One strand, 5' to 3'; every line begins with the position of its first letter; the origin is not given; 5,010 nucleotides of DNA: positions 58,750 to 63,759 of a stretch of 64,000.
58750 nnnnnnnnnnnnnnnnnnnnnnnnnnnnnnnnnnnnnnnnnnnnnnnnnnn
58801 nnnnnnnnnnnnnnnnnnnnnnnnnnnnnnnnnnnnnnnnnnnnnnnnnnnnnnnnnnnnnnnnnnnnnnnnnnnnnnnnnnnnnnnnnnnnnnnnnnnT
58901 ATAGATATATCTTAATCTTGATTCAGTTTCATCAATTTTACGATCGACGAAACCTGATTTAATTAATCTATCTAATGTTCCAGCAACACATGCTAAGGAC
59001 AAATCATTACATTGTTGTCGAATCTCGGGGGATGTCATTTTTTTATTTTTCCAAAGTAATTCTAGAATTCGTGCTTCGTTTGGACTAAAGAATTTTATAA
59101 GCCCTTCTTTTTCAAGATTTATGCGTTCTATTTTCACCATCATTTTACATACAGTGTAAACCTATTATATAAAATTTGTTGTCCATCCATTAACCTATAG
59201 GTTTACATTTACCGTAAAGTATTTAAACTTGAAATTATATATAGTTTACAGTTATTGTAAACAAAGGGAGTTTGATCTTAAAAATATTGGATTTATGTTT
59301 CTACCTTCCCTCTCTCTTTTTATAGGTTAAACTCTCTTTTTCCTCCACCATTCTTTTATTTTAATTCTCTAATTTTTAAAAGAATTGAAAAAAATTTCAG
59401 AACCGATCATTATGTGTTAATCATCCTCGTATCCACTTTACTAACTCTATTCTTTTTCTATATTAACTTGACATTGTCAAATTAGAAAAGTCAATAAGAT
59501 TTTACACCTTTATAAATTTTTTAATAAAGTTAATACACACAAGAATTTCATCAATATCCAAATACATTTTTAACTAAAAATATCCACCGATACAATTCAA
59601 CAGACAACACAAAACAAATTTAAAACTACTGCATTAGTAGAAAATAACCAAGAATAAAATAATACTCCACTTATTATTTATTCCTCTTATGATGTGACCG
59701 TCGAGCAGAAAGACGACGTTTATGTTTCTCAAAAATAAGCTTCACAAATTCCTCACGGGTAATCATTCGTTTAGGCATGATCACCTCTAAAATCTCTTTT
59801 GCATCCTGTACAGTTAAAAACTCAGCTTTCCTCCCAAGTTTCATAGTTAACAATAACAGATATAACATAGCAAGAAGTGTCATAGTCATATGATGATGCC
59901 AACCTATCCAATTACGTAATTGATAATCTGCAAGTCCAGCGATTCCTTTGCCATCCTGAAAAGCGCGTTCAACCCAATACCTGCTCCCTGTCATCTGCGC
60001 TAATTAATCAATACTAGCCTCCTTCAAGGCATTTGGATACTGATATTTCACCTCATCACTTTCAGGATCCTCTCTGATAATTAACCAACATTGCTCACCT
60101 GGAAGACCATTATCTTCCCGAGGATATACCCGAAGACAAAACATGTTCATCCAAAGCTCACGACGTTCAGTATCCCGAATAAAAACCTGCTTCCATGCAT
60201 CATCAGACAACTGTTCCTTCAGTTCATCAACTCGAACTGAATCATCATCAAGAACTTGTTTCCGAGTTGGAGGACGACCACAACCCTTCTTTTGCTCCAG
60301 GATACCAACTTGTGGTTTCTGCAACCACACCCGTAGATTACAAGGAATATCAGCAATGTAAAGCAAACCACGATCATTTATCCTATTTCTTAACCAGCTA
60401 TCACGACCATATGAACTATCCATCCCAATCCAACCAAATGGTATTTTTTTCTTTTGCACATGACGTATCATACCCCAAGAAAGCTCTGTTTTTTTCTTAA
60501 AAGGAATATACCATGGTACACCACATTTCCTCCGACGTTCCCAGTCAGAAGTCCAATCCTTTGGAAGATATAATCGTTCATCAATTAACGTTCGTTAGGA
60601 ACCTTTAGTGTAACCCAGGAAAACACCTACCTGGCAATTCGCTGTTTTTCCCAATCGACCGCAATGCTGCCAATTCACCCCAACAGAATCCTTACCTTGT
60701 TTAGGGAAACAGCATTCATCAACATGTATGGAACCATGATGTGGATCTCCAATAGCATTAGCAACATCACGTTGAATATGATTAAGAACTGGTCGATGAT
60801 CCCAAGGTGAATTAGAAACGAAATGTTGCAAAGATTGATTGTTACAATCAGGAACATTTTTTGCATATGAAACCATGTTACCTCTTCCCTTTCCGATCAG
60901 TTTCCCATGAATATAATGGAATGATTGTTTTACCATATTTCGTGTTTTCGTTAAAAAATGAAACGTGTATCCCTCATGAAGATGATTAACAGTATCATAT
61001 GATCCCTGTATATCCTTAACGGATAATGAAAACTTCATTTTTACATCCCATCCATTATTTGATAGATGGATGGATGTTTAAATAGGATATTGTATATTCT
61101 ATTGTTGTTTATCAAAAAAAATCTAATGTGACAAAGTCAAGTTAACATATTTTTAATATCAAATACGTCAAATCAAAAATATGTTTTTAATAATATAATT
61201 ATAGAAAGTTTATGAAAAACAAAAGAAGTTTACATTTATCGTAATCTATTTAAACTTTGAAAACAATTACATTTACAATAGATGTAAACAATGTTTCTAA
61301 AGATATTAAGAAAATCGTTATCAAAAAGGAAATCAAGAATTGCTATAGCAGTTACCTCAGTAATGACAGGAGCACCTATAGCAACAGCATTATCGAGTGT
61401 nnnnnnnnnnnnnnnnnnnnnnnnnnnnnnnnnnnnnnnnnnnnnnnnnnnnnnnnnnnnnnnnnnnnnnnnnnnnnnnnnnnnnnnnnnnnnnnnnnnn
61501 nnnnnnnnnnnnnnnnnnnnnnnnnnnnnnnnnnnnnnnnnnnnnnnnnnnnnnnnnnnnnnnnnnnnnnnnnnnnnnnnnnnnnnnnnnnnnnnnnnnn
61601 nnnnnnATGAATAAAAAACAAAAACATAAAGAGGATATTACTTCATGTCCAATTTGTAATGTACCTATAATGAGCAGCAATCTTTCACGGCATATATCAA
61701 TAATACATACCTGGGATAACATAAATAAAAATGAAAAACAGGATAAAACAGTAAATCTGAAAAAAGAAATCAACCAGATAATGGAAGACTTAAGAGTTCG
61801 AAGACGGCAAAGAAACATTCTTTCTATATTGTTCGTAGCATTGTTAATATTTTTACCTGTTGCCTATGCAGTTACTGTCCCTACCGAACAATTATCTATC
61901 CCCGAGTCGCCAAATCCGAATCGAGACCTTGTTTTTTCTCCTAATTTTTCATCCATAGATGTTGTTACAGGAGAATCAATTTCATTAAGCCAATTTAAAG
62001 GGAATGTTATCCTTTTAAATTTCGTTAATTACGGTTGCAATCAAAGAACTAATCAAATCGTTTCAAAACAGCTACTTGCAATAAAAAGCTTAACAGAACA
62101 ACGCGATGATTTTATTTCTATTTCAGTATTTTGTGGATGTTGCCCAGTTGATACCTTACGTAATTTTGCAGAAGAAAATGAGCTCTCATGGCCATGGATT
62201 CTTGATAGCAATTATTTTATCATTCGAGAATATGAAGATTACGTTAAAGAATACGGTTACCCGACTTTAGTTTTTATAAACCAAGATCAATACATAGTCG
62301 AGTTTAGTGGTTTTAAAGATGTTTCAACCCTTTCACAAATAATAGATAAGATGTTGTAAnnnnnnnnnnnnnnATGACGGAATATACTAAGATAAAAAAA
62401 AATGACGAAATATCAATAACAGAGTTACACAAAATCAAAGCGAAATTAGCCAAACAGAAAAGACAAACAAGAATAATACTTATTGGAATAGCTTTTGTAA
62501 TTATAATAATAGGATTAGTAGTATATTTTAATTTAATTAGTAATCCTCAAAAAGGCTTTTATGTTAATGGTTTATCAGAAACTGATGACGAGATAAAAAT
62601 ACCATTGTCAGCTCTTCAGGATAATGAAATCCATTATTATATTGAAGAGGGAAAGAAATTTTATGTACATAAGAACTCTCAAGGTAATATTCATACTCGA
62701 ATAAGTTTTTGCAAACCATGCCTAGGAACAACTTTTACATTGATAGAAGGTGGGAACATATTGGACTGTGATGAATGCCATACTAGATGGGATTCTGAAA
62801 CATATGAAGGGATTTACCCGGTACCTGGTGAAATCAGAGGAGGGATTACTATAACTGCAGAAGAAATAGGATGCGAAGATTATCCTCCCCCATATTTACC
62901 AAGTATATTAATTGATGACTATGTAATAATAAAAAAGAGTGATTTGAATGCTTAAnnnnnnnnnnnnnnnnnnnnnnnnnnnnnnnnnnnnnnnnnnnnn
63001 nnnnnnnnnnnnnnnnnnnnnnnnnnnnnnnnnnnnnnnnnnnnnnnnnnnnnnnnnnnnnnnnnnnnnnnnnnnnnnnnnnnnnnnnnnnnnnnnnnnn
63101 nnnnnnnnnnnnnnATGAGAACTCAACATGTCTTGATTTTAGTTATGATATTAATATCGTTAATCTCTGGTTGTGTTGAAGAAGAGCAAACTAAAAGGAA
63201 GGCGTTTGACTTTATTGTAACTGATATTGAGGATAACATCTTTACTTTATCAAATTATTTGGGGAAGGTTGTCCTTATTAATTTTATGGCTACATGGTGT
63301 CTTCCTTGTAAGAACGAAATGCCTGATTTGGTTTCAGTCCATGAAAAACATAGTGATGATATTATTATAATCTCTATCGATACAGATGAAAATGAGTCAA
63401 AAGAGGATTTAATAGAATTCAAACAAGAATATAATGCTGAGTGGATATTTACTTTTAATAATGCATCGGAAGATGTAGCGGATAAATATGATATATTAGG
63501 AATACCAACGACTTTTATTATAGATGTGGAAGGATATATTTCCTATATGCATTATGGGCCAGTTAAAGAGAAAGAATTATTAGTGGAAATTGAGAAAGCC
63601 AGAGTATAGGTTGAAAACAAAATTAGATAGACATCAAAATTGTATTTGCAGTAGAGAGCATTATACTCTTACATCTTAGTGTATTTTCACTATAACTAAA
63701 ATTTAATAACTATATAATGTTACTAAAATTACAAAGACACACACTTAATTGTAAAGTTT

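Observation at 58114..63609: Archaeal BlaI/BlaR-like regulon defined by five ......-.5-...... boxes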

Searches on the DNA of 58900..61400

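Call 18: search_rna_families(source=window, start=58900, end=61400, threshold=evalue, max_evalue=10)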
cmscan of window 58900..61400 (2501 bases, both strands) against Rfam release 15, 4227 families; matches with E-value up to 10: 7.
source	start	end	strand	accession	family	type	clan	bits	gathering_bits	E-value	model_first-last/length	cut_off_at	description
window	61250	61307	-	RF00833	mir-70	Gene; miRNA;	-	28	90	0.01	1-79/79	no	mir-70 microRNA precursor family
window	60202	60252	-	RF01150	sR11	Gene; snRNA; snoRNA; CD-box;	-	19.4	39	1.3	1-57/57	no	Small nucleolar RNA sR11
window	60202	60251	-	RF01304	sR5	Gene; snRNA; snoRNA; CD-box;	-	16.3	40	1.1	1-53/53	no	Small nucleolar RNA sR5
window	60916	60968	+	RF01613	ceN109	Gene; snRNA; snoRNA; CD-box;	-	15.2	52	8.3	1-67/67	no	Nematode snoRNA ceN109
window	60201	60252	-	RF01134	sR30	Gene; snRNA; snoRNA; CD-box;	-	13.3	38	3.8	1-57/57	no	Small nucleolar RNA sR30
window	61274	61383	-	RF02189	ST7-OT4_3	Gene; lncRNA;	-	12.8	50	5.7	193-302/302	no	ST7 overlapping transcript 4 conserved region 3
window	60201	60252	-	RF01133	sR3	Gene; snRNA; snoRNA; CD-box;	-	12.1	41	6.1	1-55/55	no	Small nucleolar RNA sR3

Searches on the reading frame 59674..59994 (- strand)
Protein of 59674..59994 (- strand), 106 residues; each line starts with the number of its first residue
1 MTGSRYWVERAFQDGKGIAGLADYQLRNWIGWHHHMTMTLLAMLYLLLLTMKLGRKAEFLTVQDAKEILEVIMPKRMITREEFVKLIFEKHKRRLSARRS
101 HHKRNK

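Call 4: search_protein_families(library=pfam, proteins=[window:59674-59994:-], max_evalue=0.01)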
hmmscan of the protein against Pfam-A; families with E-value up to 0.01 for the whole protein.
window:59674-59994:- (106 aa): 0 families

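Call 5: search_protein_families(library=ncbifam, proteins=[window:59674-59994:-], max_evalue=0.01)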
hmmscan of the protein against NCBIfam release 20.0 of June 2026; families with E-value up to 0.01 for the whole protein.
window:59674-59994:- (106 aa): 2 families
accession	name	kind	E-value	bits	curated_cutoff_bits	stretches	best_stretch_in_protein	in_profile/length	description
NF033540.2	transpos_IS701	equivalog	5.9e-15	55.4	150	1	2-48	315-361/363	IS701 family transposase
NF049999.1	transpos_IS701_3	equivalog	0.00013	21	170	1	4-60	315-371/412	IS701 family transposase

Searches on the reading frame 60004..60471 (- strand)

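Call 4: search_protein_families(library=pfam, proteins=[window:60004-60471:-], max_evalue=0.01)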
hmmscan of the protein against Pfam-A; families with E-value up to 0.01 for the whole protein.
window:60004-60471:- (155 aa): 1 family
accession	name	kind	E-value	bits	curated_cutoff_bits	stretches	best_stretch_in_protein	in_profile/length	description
PF13546.12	DDE_5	-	2.5e-12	47.3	27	1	1-103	167-270/272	DDE superfamily endonuclease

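Call 5: search_protein_families(library=ncbifam, proteins=[window:60004-60471:-], max_evalue=0.01)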
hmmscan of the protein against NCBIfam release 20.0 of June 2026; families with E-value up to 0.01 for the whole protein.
window:60004-60471:- (155 aa): 1 family
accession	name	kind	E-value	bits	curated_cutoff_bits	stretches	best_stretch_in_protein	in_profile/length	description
NF033540.2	transpos_IS701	equivalog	3.6e-16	59.4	150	1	1-143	171-297/363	IS701 family transposase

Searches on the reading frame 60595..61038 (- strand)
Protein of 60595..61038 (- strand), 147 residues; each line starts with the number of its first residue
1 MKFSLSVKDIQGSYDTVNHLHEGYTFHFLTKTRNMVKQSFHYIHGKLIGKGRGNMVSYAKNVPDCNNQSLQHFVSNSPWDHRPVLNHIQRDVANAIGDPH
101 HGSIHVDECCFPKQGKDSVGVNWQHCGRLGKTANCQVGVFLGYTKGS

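Call 4: search_protein_families(library=pfam, proteins=[window:60595-61038:-], max_evalue=0.01)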
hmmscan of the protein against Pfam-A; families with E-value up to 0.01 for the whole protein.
window:60595-61038:- (147 aa): 1 family
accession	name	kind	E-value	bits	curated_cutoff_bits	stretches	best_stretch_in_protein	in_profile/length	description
PF13546.12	DDE_5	-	8.3e-24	85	27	1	39-145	15-121/272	DDE superfamily endonuclease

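Call 5: search_protein_families(library=ncbifam, proteins=[window:60595-61038:-], max_evalue=0.01)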
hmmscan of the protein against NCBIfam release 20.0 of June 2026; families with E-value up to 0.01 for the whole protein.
window:60595-61038:- (147 aa): 1 family
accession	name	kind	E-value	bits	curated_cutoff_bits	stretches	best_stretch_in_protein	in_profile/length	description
NF033540.2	transpos_IS701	equivalog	8.8e-31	107.5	150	1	38-146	20-127/363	IS701 family transposase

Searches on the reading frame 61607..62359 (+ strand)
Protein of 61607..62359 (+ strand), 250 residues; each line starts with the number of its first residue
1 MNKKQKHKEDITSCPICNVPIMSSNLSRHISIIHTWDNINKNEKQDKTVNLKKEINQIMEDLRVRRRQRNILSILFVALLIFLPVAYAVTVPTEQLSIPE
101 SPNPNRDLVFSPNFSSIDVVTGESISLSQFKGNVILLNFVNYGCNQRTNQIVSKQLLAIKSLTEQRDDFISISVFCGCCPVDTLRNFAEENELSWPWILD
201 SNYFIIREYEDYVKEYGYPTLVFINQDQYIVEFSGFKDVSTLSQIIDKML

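Call 4: search_protein_families(library=pfam, proteins=[window:61607-62359:+], max_evalue=0.01)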
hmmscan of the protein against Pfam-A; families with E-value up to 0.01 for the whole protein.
window:61607-62359:+ (250 aa): 3 families
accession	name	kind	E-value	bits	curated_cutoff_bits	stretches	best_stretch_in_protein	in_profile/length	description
PF00578.27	AhpC-TSA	-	1.2e-07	32.1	26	1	113-231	7-122/124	AhpC/TSA family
PF08534.16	Redoxin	-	4.9e-06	26.8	26.6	1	112-232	7-130/148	Redoxin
PF01003.24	Flavi_capsid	-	0.0027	17.9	27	1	31-85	58-114/117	Flavivirus capsid protein C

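Call 5: search_protein_families(library=ncbifam, proteins=[window:61607-62359:+], max_evalue=0.01)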
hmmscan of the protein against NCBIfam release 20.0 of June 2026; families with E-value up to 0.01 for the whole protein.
window:61607-62359:+ (250 aa): 1 family
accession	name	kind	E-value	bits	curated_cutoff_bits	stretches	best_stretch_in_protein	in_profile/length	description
NF002854.0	PRK03147.1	subfamily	0.00014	21.8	170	1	111-233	42-155/176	thiol-disulfide oxidoreductase ResA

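Call 105: search_protein_families(library=pfam, proteins=[window:61607-62359:+], max_evalue=0.01)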
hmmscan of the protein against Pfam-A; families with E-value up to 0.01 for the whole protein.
window:61607-62359:+ (250 aa): 3 families
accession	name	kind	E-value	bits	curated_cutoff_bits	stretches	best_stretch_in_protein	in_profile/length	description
PF00578.27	AhpC-TSA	-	1.2e-07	32.1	26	1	113-231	7-122/124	AhpC/TSA family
PF08534.16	Redoxin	-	4.9e-06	26.8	26.6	1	112-232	7-130/148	Redoxin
PF01003.24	Flavi_capsid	-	0.0027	17.9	27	1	31-85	58-114/117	Flavivirus capsid protein C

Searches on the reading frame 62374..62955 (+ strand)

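Call 4: search_protein_families(library=pfam, proteins=[window:62374-62955:+], max_evalue=0.01)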
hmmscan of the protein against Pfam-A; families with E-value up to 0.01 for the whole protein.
window:62374-62955:+ (193 aa): 1 family
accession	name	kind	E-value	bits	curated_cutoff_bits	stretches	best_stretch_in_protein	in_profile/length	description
PF10080.14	FtrD-like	-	1.1e-07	32.3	26.3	1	82-145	2-67/101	Membrane iron-sulfur containing protein FtrD-like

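Call 5: search_protein_families(library=ncbifam, proteins=[window:62374-62955:+], max_evalue=0.01)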
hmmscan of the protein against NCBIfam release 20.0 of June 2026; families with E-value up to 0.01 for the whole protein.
window:62374-62955:+ (193 aa): 0 families

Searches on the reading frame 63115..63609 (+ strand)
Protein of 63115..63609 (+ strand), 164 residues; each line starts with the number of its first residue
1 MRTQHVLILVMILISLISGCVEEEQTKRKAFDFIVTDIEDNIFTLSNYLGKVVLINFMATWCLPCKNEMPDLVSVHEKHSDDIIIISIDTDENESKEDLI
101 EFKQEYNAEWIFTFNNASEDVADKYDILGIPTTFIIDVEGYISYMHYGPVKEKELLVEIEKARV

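Call 4: search_protein_families(library=pfam, proteins=[window:63115-63609:+], max_evalue=0.01)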
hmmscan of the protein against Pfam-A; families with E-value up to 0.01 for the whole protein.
window:63115-63609:+ (164 aa): 6 families
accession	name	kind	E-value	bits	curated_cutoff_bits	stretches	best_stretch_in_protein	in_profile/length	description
PF00578.27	AhpC-TSA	-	3e-19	69.6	26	1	28-144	3-123/124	AhpC/TSA family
PF08534.16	Redoxin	-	2.4e-15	57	26.6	1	38-153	16-139/148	Redoxin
PF13905.12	Thioredoxin_8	-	1.7e-12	47.9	27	1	50-142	1-94/94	Thioredoxin-like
PF00085.26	Thioredoxin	-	8.3e-12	45.5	23.5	1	51-96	19-64/103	Thioredoxin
PF13098.12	Thioredoxin_2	-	6.2e-05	23.7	27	1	50-155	5-100/104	Thioredoxin-like domain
PF00255.25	GSHPx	-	0.00024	21.1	27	1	31-104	2-80/108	Glutathione peroxidase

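Call 5: search_protein_families(library=ncbifam, proteins=[window:63115-63609:+], max_evalue=0.01)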
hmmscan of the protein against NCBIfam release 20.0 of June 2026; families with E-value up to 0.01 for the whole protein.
window:63115-63609:+ (164 aa): 17 families
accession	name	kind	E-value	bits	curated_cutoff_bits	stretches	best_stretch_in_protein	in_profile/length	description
NF002854.0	PRK03147.1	subfamily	2.2e-25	89.5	170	1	1-155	9-165/176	thiol-disulfide oxidoreductase ResA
NF041202.1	StoA_CxxC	exception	1.7e-17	63.8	210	1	4-155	4-157/163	endospore biogenesis thiol-disulfide oxidoreductase StoA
NF047696.1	ThlDiSintTplARhiz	equivalog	1.9e-17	63.8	230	1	32-143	79-195/219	thiol:disulfide interchange protein TlpA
TIGR00385.1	dsbE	subfamily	2.7e-16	59.6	123.15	1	49-155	62-163/173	DsbE family thiol:disulfide interchange protein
TIGR01068.1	thioredoxin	equivalog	4.6e-12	46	96.8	1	51-95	15-59/101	thioredoxin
NF011941.0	PRK15412.1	equivalog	1.9e-08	34.1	359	1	50-153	68-166/185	thiol:disulfide interchange protein DsbE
TIGR01126.1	pdi_dom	equivalog_domain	1.1e-07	32.1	107.2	1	50-98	14-65/105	protein disulfide-isomerase domain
NF008229.0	PRK10996.1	equivalog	5e-07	29.5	125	1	44-94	44-96/141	thioredoxin TrxC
NF047697.1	ThioredTrxAClost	equivalog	1.3e-06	28.5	140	1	51-93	18-60/105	thioredoxin TrxA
TIGR01130.1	ER_PDI_fam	subfamily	1.8e-06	27.8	344.25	1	50-97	363-412/476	protein disulfide-isomerase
NF045694.1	seleno_TsoB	exception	2.2e-06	26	805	1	36-140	460-547/572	rhodanese/DsbD fusion-like selenoprotein TsoB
NF041054.1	WAxxUGC_long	equivalog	2.9e-06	26.8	300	1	29-142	83-194/354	ResA-like WAxxUGC motif-containing protein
NF006898.0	PRK09381.1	equivalog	3.3e-05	24.2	138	1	50-94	21-65/109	thioredoxin TrxA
NF010625.0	PRK14018.1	equivalog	9.8e-05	21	522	1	50-161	56-171/521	bifunctional peptide-methionine (S)-S-oxide reductase MsrA/peptide-methionine (R)-S-oxide reductase MsrB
NF040769.1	SelL_rel_redox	subfamily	0.0021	17.7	120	0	36-94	9-72/173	SelL-related redox protein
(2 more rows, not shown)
